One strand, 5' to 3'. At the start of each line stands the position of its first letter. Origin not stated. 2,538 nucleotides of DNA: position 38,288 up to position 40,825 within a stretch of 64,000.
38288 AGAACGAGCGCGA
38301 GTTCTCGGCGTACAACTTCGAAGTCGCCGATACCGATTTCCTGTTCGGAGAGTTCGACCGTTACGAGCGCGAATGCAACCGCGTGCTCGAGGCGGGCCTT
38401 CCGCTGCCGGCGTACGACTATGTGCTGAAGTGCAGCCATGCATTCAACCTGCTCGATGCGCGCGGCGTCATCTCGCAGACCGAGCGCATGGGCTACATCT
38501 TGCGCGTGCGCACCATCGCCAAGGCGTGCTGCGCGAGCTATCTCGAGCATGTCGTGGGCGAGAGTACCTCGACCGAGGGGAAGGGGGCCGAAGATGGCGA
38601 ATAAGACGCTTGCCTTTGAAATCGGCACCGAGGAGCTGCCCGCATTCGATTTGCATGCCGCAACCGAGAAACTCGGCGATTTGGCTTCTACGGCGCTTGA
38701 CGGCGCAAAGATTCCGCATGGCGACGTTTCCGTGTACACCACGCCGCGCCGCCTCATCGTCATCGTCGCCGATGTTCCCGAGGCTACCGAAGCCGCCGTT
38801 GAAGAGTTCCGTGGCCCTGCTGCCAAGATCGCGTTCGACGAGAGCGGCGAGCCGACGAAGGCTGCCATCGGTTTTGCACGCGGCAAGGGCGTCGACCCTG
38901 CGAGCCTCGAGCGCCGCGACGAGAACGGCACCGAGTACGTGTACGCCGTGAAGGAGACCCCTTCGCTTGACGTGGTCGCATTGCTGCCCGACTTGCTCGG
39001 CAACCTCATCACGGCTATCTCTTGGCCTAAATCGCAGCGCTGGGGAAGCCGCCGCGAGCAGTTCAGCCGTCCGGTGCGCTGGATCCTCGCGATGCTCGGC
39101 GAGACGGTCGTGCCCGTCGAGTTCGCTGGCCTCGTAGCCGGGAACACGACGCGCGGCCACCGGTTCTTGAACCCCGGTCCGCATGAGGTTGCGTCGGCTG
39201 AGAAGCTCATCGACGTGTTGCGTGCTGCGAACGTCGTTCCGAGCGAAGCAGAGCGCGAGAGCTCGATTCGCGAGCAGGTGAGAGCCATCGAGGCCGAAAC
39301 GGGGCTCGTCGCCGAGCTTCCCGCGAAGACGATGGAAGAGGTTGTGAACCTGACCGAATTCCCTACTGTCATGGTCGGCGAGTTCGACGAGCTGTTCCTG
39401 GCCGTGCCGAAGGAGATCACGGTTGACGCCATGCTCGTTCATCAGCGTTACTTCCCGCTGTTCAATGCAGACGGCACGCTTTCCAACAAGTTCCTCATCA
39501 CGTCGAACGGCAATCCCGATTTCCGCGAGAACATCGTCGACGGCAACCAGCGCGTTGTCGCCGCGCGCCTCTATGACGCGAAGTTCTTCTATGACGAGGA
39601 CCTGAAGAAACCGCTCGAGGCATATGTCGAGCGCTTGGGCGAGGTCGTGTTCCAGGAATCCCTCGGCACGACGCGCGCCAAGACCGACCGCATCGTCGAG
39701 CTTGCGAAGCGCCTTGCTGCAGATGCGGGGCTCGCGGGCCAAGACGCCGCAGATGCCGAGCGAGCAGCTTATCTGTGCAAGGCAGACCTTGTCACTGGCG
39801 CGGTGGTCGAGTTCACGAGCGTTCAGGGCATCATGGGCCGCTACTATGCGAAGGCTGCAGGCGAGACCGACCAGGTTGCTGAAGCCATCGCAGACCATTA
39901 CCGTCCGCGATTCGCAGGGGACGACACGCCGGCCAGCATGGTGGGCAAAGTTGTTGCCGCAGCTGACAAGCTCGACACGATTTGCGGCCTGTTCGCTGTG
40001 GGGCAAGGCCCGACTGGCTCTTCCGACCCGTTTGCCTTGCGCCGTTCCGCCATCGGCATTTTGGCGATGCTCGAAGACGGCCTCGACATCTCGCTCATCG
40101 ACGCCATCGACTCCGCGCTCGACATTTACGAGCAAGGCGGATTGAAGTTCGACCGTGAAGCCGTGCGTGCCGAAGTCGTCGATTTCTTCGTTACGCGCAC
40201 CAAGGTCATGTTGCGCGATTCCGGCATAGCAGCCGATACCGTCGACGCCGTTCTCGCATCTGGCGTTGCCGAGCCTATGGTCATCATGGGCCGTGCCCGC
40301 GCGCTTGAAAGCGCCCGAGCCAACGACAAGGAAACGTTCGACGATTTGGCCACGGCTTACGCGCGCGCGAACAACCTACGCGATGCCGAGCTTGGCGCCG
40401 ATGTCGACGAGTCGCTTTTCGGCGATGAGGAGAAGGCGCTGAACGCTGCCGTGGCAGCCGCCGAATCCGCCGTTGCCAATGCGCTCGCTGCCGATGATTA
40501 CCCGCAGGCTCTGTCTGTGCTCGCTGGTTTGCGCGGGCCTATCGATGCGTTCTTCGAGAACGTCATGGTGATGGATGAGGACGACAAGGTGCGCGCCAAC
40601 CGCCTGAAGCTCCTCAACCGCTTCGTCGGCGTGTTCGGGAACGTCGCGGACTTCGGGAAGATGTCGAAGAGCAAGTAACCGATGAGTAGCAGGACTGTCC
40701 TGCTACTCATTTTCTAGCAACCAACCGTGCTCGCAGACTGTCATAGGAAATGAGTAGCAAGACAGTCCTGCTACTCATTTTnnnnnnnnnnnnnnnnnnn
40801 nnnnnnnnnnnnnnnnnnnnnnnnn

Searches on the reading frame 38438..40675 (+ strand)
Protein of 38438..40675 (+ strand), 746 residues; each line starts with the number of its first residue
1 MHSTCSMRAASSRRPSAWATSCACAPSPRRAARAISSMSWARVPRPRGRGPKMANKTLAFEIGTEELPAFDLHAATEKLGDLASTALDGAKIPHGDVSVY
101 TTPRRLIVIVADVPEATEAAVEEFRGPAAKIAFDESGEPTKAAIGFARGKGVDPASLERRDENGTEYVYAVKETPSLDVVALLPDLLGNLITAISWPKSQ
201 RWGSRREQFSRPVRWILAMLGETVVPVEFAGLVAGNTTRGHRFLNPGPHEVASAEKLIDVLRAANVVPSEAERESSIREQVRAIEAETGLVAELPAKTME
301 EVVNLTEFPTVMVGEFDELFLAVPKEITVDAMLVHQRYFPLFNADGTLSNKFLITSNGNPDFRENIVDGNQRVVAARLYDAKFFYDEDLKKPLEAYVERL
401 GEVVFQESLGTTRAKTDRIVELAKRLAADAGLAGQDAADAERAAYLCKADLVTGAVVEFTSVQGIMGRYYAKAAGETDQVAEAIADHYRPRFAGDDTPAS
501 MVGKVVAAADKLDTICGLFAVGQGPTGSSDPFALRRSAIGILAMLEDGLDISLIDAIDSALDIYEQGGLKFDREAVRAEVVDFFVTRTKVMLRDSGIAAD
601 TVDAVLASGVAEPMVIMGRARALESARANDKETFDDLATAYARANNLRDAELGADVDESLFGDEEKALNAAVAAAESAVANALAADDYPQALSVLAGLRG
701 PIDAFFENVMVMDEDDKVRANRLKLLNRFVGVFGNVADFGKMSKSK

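Call 55: search_protein_families(library=pfam, proteins=[window:38438-40675:+])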
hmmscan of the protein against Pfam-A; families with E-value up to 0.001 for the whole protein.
window:38438-40675:+ (746 aa): 2 families
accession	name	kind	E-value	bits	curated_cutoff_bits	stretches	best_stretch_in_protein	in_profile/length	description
PF02092.22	tRNA_synt_2f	-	4.3e-193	643.5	29.2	1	60-607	3-536/536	Glycyl-tRNA synthetase beta subunit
PF05746.21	DALR_1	-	4.3e-09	36.9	22.3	1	639-733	3-102/117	DALR anticodon binding domain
